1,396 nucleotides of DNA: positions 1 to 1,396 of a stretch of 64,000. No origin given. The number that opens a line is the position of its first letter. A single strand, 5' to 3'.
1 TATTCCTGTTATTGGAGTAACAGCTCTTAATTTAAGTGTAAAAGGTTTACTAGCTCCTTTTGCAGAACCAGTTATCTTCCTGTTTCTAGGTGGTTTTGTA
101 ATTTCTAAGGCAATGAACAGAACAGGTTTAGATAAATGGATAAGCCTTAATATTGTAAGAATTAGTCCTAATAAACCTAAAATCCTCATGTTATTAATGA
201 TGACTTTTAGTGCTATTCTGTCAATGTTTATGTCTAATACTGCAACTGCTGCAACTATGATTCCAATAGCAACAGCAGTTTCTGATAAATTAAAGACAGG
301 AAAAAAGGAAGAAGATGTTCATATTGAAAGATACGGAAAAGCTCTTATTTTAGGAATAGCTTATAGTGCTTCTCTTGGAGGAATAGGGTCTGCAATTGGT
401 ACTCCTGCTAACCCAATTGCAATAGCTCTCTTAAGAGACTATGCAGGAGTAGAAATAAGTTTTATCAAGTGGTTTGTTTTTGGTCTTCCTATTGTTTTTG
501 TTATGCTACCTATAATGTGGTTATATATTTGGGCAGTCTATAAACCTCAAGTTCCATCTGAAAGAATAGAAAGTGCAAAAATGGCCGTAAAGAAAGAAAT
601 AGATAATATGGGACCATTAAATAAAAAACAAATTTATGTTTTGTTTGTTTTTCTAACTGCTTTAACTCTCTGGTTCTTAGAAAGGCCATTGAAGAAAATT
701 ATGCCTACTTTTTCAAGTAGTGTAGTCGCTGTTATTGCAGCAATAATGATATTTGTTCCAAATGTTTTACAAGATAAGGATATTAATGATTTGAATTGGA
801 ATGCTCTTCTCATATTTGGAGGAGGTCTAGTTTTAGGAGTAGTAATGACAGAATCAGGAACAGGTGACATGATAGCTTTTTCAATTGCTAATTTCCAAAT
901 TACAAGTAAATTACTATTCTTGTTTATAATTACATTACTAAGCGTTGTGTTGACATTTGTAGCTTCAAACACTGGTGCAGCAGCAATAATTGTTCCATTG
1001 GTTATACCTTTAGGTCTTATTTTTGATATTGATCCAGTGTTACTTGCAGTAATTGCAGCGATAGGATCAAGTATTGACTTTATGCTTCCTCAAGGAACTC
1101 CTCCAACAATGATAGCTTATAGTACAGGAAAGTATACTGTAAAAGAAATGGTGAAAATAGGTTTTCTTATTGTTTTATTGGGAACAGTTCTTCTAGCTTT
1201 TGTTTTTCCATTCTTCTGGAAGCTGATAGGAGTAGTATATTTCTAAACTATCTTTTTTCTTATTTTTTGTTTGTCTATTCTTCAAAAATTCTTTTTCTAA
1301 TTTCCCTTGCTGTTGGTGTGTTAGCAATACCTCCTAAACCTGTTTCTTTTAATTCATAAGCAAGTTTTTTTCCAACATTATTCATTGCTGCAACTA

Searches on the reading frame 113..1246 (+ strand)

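Call 55: search_protein_families(library=pfam, proteins=[window:113-1246:+], max_evalue=0.001)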
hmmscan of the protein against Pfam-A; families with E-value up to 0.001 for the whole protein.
window:113-1246:+ (377 aa): 3 families
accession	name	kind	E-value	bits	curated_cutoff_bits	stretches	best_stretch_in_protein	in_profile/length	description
PF00939.25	Na_sulph_symp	-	9.1e-54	183.6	27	1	2-374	100-471/472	Sodium:sulfate symporter transmembrane region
PF03600.22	CitMHS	-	2.6e-43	148.8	31.9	2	1-190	55-216/336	Citrate transporter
PF06808.19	DctM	-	0.00032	20.1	23.8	0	2-60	290-347/413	Tripartite ATP-independent periplasmic transporter, DctM component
